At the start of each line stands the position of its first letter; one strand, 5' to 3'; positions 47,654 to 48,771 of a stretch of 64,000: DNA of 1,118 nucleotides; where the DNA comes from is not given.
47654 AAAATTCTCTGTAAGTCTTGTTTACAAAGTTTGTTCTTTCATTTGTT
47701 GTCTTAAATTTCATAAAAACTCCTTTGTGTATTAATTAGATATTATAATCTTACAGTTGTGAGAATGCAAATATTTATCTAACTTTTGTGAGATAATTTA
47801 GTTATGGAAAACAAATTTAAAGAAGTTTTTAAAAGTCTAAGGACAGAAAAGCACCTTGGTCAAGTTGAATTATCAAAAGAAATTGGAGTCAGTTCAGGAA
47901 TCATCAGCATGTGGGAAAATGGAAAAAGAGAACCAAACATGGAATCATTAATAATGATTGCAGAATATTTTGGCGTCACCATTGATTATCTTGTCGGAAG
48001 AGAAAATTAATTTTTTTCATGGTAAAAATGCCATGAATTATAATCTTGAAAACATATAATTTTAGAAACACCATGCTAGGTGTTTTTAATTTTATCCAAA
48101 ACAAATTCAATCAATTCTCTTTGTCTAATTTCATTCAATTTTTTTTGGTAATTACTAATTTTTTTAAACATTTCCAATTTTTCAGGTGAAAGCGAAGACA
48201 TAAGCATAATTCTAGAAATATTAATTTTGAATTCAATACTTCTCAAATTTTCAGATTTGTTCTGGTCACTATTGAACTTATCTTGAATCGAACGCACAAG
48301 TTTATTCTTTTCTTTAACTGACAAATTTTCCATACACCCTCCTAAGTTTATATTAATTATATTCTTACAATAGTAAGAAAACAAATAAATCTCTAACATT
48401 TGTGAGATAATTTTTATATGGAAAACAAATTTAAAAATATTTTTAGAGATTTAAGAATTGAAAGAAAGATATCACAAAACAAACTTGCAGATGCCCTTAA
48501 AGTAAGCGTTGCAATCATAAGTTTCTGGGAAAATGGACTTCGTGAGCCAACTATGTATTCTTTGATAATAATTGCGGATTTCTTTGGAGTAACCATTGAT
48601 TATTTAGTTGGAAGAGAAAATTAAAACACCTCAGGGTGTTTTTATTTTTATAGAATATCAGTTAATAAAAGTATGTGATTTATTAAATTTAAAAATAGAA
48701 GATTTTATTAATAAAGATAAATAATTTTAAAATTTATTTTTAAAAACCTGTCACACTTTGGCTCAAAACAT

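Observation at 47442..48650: Tandemly duplicated divergent module: small unknown protein (-) plus 68-aa XRE regulator (+)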

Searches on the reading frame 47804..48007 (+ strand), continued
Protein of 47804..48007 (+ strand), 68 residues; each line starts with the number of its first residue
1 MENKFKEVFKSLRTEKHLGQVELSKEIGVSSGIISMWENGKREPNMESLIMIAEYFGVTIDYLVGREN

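Call 63: search_protein_families(library=padloc, max_evalue=1, proteins=[window:47804-48007:+, L014:3047-3907:-, L016:3157-3912:-, L020:2105-2917:-, L023:2317-2907:-])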
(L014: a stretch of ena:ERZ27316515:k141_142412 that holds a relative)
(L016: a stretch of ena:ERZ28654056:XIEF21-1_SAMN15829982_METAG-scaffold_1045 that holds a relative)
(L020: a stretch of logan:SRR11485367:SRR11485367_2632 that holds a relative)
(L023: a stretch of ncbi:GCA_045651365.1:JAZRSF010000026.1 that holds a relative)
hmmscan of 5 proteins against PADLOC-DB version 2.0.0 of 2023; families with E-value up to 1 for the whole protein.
seq(68 aa): 17 families
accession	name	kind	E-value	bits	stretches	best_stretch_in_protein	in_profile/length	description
PDLC02926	HTH_VI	-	9.3e-13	46.3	1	5-64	2-61/92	-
PDLC03954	RmrA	-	1.8e-10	38.3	1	7-66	13-72/380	-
PDLC03951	RmrA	-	2.5e-10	37.9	1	9-64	13-68/400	-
PDLC03952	RmrA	-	6.2e-09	33.2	1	11-65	29-83/395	-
PDLC03944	RmrA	-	5.3e-08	30.3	1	9-66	11-68/384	-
PDLC03949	RmrA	-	5.3e-07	26.8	1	13-66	11-64/363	-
PDLC04142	capH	-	6.2e-07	28.4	1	1-67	3-69/103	capH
PDLC04775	PDC-M69A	-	2.1e-06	26.2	1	7-67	7-70/113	-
PDLC03945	RmrA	-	2.5e-06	24.9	1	8-65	6-63/394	-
PDLC03947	RmrA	-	2.9e-06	24.4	1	7-64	14-71/383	-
PDLC03948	RmrA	-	5.3e-05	20.3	1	13-64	17-68/397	-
PDLC03956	RmrA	-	9.4e-05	19.6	1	18-64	23-69/399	-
PDLC03665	Control_protein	-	0.00014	20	1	5-63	9-68/77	control protein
PDLC03953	RmrA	-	0.00064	17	1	4-60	5-61/373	-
PDLC03946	RmrA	-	0.0026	14.5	1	9-64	7-62/357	-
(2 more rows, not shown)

L014:3047-3907:- (286 aa): 2 families
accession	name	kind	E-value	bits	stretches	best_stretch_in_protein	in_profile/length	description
PDLC00678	Effector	-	0.007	14.4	1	75-163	62-149/184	2TM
PDLC02668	DndD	-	0.22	8.4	1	100-282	295-474/659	DndD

L016:3157-3912:- (251 aa): 0 families

L020:2105-2917:- (270 aa): 0 families

L023:2317-2907:- (196 aa): 0 families

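Call 74: search_solved_structures(query=window:47804-48007:+, max_evalue=0.001)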
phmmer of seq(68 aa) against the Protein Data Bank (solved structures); distinct sequences matched with E-value up to 0.001: 10.
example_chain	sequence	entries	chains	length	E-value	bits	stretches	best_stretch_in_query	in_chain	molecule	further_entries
3jxb_C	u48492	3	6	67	2.8e-06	30.4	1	9-64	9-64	Repressor protein C2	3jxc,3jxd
2r1j_L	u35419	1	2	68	2.9e-06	30.4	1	9-64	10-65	Repressor protein C2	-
1adr_A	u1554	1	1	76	3.7e-06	30.1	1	9-64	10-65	P22 C2 REPRESSOR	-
3op9_A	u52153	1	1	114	3e-05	27.2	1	2-65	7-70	Pli0006 protein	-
8tac_A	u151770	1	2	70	6.7e-05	26.1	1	7-58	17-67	DBP48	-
9k3w_A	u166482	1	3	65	0.00013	25.3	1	8-63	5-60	Transcriptional regulator, PbsX family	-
7p4a_A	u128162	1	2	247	0.00051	23.3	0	5-67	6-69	Stl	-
7zvi_A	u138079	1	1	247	0.00052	23.3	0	5-67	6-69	Orf22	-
7t8i_A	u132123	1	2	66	0.00061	23.1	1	10-66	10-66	Phage element (ICEBs1)transcriptional regulator (Xre family)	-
2p5t_A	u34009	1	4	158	0.00076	22.8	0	9-66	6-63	Putative transcriptional regulator PezA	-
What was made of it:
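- Closest known: Lambdoid CI/Cro-type immunity switches. Same: The P22 C2 N-terminal domain is the best solved relative (call 74).
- The closest solved relative is the P22 C2 N-terminal domain (E 3e-6, call 74).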

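Call 80: find_related_loci(query=A6, collection=metagenome_contigs, flank=4000)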
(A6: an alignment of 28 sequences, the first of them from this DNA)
Query A6 (68 aa) in metagenome_contigs; peptide patterns used: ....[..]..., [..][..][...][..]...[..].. (x = any residue, [..] = any of these).
600 stretches matched a pattern (row limit reached: there are more); 505 encode a relative of the query (tblastn E <= 1e-3); the best 80 are kept; 80 distinct loci.
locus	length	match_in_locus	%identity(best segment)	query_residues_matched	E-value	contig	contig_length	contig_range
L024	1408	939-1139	67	1-67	1e-26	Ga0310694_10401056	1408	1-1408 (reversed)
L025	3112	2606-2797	67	2-65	6e-26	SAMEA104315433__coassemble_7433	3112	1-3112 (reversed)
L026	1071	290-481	66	2-65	3e-26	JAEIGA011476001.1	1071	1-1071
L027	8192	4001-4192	66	2-65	8e-25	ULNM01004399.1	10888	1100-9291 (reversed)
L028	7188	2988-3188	60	1-67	4e-24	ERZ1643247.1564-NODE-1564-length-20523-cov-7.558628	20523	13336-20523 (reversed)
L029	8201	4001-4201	57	1-67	8e-24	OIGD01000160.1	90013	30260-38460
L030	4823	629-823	65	3-67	2e-23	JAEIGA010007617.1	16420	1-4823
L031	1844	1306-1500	58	1-65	7e-23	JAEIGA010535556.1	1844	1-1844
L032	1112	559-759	57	1-67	3e-22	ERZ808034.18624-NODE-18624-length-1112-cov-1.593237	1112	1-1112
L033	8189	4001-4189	56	5-67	2e-20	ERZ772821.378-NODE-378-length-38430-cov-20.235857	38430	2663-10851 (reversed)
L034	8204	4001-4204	51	1-68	1e-19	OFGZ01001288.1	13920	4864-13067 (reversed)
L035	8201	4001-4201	52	1-66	2e-18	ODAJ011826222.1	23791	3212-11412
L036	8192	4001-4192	55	5-68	2e-18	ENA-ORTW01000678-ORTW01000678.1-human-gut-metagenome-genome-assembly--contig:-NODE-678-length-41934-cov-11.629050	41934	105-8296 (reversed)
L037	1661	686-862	49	10-68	3e-18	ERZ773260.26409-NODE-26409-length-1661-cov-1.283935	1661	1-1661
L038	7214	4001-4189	52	4-66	7e-18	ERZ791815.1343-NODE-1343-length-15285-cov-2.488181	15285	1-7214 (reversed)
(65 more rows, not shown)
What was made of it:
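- Tried and rejected: The protein-based scan (call 80) replaced it.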

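Call 81: find_related_loci(query=A6, collection=viral_contigs, flank=4000)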
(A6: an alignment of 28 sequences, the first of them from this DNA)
Query A6 (68 aa) in viral_contigs; peptide patterns used: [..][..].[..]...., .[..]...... (x = any residue, [..] = any of these).
253 stretches matched a pattern; 234 encode a relative of the query (tblastn E <= 1e-3); the best 80 are kept; 80 distinct loci.
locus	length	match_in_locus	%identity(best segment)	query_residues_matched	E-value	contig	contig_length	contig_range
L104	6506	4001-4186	58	5-66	8e-21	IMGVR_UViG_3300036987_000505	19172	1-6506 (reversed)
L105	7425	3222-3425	44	1-68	3e-17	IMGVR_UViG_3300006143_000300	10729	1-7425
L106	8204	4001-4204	44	1-68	3e-17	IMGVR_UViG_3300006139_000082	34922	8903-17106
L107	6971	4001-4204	44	1-68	3e-17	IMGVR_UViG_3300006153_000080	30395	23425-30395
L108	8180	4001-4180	47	9-68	7e-17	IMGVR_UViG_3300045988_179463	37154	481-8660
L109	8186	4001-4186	50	7-68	6e-16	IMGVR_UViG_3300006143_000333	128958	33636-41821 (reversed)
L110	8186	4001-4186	50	7-68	6e-16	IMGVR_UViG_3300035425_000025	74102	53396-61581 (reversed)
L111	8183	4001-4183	54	6-66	9e-16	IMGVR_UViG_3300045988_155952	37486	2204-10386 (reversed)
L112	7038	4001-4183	54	6-66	9e-16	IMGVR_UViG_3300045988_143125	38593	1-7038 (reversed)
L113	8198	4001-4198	53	1-65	1e-15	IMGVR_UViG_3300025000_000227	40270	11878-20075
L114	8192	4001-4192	45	5-68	6e-15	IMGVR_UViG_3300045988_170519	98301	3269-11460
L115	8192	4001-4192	45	5-68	6e-15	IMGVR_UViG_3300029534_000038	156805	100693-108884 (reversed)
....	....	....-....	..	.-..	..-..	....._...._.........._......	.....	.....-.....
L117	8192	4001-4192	42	5-68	3e-14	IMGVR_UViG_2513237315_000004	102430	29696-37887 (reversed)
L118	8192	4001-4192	42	5-68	3e-14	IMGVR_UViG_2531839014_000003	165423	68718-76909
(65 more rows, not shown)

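Call 91: search_protein_families(library=ncbifam, max_evalue=0.01, proteins=[window:47804-48007:+])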
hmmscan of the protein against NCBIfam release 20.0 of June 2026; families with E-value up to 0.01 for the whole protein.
seq(68 aa): 14 families
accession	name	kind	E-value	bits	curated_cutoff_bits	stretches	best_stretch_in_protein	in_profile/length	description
NF041951.1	phage_RstR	subfamily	2e-14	53.8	80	1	4-67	2-65/108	RstR family transcriptional repressor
TIGR03070.1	couple_hipB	subfamily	2.2e-09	37.1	71.65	1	10-59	8-57/58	type II toxin-antitoxin system Y4mF family antitoxin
NF041575.1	antitoxPezA_Strep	equivalog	6.3e-06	26.2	290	1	8-67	5-64/158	type II toxin-antitoxin system antitoxin PezA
NF052239.1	antitox_spr1629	equivalog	1e-05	24.8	335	1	8-65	6-63/377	spr1629 family repressor/antitoxin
NF047948.1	male_kill_WMK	equivalog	2.3e-05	24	300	1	9-67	10-68/300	WO male-killing family protein Wmk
NF007257.0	PRK09706.1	subfamily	2.8e-05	23.9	101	1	5-56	6-57/135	transcriptional repressor DicA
NF007271.0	PRK09726.1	equivalog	5e-05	23.2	79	1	7-59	15-67/88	type II toxin-antitoxin system antitoxin HipB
NF003162.0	PRK04140.1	equivalog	8.9e-05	21.7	263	1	7-60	129-182/317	transcriptional regulator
TIGR00270.2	TIGR00270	equivalog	0.00013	21.8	110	1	4-59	75-130/159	multiprotein bridging factor aMBF1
NF010465.0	PRK13890.1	equivalog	0.00038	20.5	96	1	7-64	9-65/121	conjugal transfer protein TrbA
NF038139.1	Reg_Aceta_RamB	equivalog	0.00093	17.9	700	1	10-63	8-61/465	acetate metabolism transcriptional regulator RamB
NF041265.1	NadS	equivalog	0.001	19.3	60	1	10-46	36-72/94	NadS family protein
TIGR03830.1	CxxCG_CxxCG_HTH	subfamily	0.0014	18.4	61.8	1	9-50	70-113/127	type II TA system antitoxin MqsA family protein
NF047542.1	telomere_Tap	equivalog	0.003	16.3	600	1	10-48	23-61/695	telomere-associated protein Tap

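Call 92: search_dna_similar(query=window:47804-48007:+, collection=plasmids, mode=protein, max_evalue=1e-8, max_rows=12)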
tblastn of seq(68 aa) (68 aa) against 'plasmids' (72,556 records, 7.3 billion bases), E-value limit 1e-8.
Records with a match: 251; places in all: 254; records where one place covers at least 80% of the query: 250.
Best place of each record, by identity: <60% 251.
By first word of the organism name: Enterococcus 160; Bacillus 59; Ligilactobacillus 7; Clostridium 5; Clostridioides 5; Lactococcus 4; Staphylococcus 2; Subdoligranulum 2; Brevibacillus 1; Jeotgalibaca 1; and 5 more.
By predicted mobility (MOB-suite, as given by PLSDB): mobilizable 119; non-mobilizable 73; conjugative 59.
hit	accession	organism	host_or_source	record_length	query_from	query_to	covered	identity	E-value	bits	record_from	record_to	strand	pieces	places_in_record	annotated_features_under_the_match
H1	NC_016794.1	Bacillus cereus F837/76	-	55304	3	66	94%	50.0%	3e-10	61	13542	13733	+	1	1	helix-turn-helix transcriptional regulator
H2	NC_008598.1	Bacillus thuringiensis str. Al Hakam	-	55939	3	66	94%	50.0%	3e-10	61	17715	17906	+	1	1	helix-turn-helix transcriptional regulator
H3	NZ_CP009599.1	Bacillus thuringiensis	-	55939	3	66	94%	50.0%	3e-10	61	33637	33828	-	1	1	helix-turn-helix transcriptional regulator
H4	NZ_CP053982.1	Bacillus thuringiensis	-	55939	3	66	94%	50.0%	3e-10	61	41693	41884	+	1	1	helix-turn-helix transcriptional regulator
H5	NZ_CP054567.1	Bacillus thuringiensis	-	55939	3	66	94%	50.0%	3e-10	61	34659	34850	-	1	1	helix-turn-helix transcriptional regulator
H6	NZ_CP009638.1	Bacillus cereus 03BB108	Dust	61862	3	66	94%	50.0%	3e-10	61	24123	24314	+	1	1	helix-turn-helix transcriptional regulator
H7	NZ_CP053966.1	Bacillus cereus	-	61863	3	66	94%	50.0%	3e-10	61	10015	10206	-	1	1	helix-turn-helix transcriptional regulator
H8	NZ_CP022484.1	Enterococcus faecalis ARO1/DG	Dog with mastitis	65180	4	67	94%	48.4%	3e-10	61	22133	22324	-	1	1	bcrR: bacitracin resistance transcriptional activator BcrR | helix-turn-helix domain-containing protein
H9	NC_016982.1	Lactococcus garvieae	-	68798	5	68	94%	48.4%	5e-10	60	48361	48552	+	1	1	helix-turn-helix domain-containing protein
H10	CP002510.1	Bacillus thuringiensis serovar finitimus YBT-020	-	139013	2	67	97%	47.0%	1e-11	64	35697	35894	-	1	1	putative transcriptional regulator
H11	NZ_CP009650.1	Bacillus pseudomycoides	-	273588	7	66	88%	51.7%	3e-10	60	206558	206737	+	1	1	helix-turn-helix transcriptional regulator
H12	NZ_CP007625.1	Bacillus pseudomycoides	-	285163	7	66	88%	51.7%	3e-10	60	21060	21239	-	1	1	helix-turn-helix transcriptional regulator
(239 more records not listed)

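Call 93: search_dna_similar(query=window:47804-48007:+, collection=phages, mode=protein, max_evalue=1e-8, max_rows=12)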
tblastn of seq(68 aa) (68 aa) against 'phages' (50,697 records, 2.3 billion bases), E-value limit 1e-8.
Records with a match: 91; places in all: 93; records where one place covers at least 80% of the query: 89.
Best place of each record, by identity: <60% 91.
By first word of the organism name: Listeria 24; Clostridium 13; Bacteriophage 11; Staphylococcus 8; bajarodmic 6; Clostridioides 6; Lactobacillus 6; Streptococcus 3; bajarodino 3; Faecalibacterium 2; and 9 more.
By host as written in the record: - 21; Listeria monocytogenes 16; Peromyscus fraterculus 4; Clostridium difficile 4; Clostridioides difficile 3; Lactobacillus gasseri ADH 2; Staphylococcus hominis 2; Staphylococcus saprophyticus 2; and 30 more.
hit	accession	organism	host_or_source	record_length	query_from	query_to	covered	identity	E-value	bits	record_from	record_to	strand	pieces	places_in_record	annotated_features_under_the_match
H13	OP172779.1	Dorea phage DO134P1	Dorea sp. 000433215 DA134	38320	5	68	94%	56.3%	1e-14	71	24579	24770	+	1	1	hypothetical protein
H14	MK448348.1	Streptococcus satellite phage Javan175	Streptococcus entericus DSM_14446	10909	1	65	96%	49.2%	2e-10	59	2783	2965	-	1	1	DNA-binding protein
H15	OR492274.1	Fusobacterium phage phiPaco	Fusobacterium necrophorum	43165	1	66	97%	47.0%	4e-12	64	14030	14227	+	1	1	transcriptional repressor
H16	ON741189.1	Bacillus phage vB_BceS_LY4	Bacillus cereus 367-H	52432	7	66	88%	51.7%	2e-10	59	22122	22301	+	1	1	repressor protein C2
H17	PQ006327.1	bajarodmic virus 227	Peromyscus fraterculus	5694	4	68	96%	47.7%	3e-12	64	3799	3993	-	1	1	none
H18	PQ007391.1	bajarodmic virus 1118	Chaetodipus spinatus feces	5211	3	68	97%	45.5%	7e-12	64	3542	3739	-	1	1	none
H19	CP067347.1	Clostridioides phage ES-S-0107-01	Clostridioides sp. ES-S-0107-01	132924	2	65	94%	46.9%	9e-11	61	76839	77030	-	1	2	record has no annotation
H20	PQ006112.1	bajarodino virus 51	Peromyscus fraterculus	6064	5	67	93%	47.6%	1e-13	69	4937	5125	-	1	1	repressor protein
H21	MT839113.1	Bacteriophage sp.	human fecal samples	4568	5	66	91%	48.4%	4e-13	67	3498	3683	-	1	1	record has no annotation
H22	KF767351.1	Lactobacillus phage phi jlb1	Lactobacillus gasseri ADH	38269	10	67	85%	50.0%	2e-10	59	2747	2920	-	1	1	jlb1_004: putative XRE family transcriptional regulator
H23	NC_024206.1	Lactobacillus phage phi jlb1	Lactobacillus gasseri ADH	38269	10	67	85%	50.0%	2e-10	59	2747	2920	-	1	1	jlb1_004: transcriptional regulator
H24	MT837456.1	Bacteriophage sp.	human fecal samples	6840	1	68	100%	42.6%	1e-10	60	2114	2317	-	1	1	record has no annotation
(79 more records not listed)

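Call 96: find_encoding_contigs(protein=P0035, flank=3000, max_places=3)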
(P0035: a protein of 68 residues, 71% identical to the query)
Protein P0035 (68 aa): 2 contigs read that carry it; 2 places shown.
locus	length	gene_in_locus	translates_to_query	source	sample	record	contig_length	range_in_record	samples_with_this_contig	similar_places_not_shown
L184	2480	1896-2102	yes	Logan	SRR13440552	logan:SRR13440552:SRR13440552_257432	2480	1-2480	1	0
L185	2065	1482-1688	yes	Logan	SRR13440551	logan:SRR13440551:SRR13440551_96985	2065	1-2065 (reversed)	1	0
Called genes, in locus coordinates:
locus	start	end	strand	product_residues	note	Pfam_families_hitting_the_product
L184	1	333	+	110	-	?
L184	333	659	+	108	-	-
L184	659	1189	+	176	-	-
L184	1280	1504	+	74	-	-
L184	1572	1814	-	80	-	-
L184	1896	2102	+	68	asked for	PF13560:HTH_31 (weak), PF01381:HTH_3, PF12844:HTH_19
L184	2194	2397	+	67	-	PF01381:HTH_3, PF13443:HTH_26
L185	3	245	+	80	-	?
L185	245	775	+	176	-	-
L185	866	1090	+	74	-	-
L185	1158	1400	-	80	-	-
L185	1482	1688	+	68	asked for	PF13560:HTH_31 (weak), PF01381:HTH_3, PF12844:HTH_19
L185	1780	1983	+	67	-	PF01381:HTH_3, PF13443:HTH_26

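Call 97: find_encoding_contigs(protein=P0061, flank=3000, max_places=3)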
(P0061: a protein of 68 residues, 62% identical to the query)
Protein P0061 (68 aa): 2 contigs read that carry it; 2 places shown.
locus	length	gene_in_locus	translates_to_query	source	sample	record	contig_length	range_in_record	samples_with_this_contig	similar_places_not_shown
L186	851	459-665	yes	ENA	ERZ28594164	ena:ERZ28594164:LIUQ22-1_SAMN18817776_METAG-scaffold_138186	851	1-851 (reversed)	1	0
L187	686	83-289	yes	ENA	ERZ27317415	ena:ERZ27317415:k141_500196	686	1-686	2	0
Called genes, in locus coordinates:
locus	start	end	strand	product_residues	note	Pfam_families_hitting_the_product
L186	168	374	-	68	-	-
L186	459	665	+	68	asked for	PF13560:HTH_31, PF01381:HTH_3, PF12844:HTH_19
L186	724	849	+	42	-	?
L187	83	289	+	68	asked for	PF13560:HTH_31, PF01381:HTH_3, PF12844:HTH_19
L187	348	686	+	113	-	?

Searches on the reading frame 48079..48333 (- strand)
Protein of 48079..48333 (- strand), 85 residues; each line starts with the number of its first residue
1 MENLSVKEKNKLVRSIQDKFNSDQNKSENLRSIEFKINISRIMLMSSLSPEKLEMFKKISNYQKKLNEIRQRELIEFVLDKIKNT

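Call 6: search_protein_families(library=pfam, max_evalue=1, proteins=[window:48079-48333:-])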
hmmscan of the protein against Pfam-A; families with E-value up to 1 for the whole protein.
seq(85 aa): 2 families
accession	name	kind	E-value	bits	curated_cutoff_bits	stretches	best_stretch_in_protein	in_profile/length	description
PF16320.10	Ribosomal_L12_N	-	0.2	11.8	25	1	2-21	10-29/48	Ribosomal protein L7/L12 dimerisation domain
PF07097.16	DUF1359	-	0.47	11.2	25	0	57-84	18-46/104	Protein of unknown function (DUF1359)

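Call 7: search_protein_families(library=phrogs, max_evalue=1, proteins=[window:48079-48333:-])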
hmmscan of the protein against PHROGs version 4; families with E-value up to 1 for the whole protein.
seq(85 aa): 3 families
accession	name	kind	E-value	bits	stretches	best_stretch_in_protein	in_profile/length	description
phrog_22323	-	unknown function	0.013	16.3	1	7-69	132-192/262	-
phrog_7979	-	unknown function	0.12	13.3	0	14-33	11-30/47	-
phrog_8170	-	unknown function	0.3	12.6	1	2-34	61-93/94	-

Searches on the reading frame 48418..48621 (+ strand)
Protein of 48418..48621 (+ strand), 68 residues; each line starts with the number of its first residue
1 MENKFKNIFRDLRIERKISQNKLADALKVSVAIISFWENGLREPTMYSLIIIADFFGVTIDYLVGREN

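Call 6: search_protein_families(library=pfam, max_evalue=1, proteins=[window:48418-48621:+])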
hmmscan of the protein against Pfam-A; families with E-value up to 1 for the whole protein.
seq(68 aa): 7 families
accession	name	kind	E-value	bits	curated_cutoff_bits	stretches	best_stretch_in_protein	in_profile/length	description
PF01381.28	HTH_3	-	1.6e-15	57.3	23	1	10-63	2-55/55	Helix-turn-helix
PF12844.13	HTH_19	-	2.2e-07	31.1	30.2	1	9-64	4-59/64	Helix-turn-helix domain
PF13560.12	HTH_31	-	5.5e-05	23.8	27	1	9-59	6-57/64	Helix-turn-helix domain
PF13443.12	HTH_26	-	0.00024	21.7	22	1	11-61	4-55/63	Cro/C1-type HTH DNA-binding domain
PF13413.12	HTH_25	-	0.063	13.6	24.6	1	9-35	2-28/62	Helix-turn-helix domain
PF08279.18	HTH_11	-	0.099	13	25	1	12-34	9-32/55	HTH domain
PF07022.19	Phage_CI_repr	-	0.17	12.7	22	1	19-65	14-59/65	Bacteriophage CI repressor helix-turn-helix domain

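Call 7: search_protein_families(library=phrogs, max_evalue=1, proteins=[window:48418-48621:+])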
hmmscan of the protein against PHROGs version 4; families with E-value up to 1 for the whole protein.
seq(68 aa): 35 families (the best 25 are shown)
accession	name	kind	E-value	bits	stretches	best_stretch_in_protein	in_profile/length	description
phrog_8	-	transcription regulation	5e-20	73.2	1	2-68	74-140/346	transcriptional regulator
phrog_3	-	transcription regulation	1.2e-12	49.3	1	1-66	85-148/430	transcriptional repressor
phrog_4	-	transcription regulation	5.2e-10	39.9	1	4-66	132-194/400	transcriptional repressor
phrog_4836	-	transcription regulation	2.4e-08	34.8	1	6-65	77-136/194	CII-like regulator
phrog_2967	-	transcription regulation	4.1e-08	34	1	3-66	9-72/225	transcriptional regulator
phrog_7241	-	transcription regulation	2e-07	32.1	1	7-64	64-121/122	transcriptional regulator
phrog_2439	-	transcription regulation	3.4e-07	30.5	1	9-66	12-69/367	transcriptional regulator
phrog_2104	-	unknown function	4.1e-07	31.1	1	10-47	45-82/103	-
phrog_5823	-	transcription regulation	4.8e-07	30.3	1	7-67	9-70/404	transcriptional regulator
phrog_1994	-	DNA, RNA and nucleotide metabolism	3.8e-05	24.7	1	9-66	4-61/170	DNA binding protein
phrog_1373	-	transcription regulation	0.00014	22.9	1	9-66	68-125/166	transcriptional regulator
phrog_2328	-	transcription regulation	0.00065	20.5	1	13-64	24-75/128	transcriptional repressor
phrog_5119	-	unknown function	0.0018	19.1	1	9-42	58-91/152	-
phrog_4739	-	unknown function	0.0024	18.5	1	3-58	63-121/167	-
phrog_34939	-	unknown function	0.0034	18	1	9-68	14-74/280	-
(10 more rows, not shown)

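Call 91: search_protein_families(library=ncbifam, max_evalue=0.01, proteins=[window:48418-48621:+])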
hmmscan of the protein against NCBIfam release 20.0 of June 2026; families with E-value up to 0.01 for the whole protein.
seq(68 aa): 12 families
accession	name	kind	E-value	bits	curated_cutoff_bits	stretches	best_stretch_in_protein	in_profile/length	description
NF041951.1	phage_RstR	subfamily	4.1e-13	49.6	80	1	4-67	2-65/108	RstR family transcriptional repressor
TIGR03070.1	couple_hipB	subfamily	5.1e-08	32.8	71.65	1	7-59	5-57/58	type II toxin-antitoxin system Y4mF family antitoxin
NF038139.1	Reg_Aceta_RamB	equivalog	1.4e-05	24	700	1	9-63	7-61/465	acetate metabolism transcriptional regulator RamB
NF007257.0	PRK09706.1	subfamily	4.1e-05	23.4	101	1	7-56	8-57/135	transcriptional repressor DicA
NF047948.1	male_kill_WMK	equivalog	5.6e-05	22.7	300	1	9-67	10-68/300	WO male-killing family protein Wmk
NF041265.1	NadS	equivalog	6.2e-05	23.2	60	1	11-50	37-76/94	NadS family protein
NF052239.1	antitox_spr1629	equivalog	0.00015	21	335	1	9-65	7-63/377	spr1629 family repressor/antitoxin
NF047542.1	telomere_Tap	equivalog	0.0003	19.6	600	1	12-46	25-59/695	telomere-associated protein Tap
NF003162.0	PRK04140.1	equivalog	0.0015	17.7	263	1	7-60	129-182/317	transcriptional regulator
TIGR00270.2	TIGR00270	equivalog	0.0038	17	110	1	4-46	75-117/159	multiprotein bridging factor aMBF1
NF010465.0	PRK13890.1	equivalog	0.0073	16.4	96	1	5-64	7-65/121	conjugal transfer protein TrbA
NF040522.1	VC1465_fam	subfamily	0.0074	16.4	70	1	9-42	1-34/111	VC1465 family Xer recombination activation factor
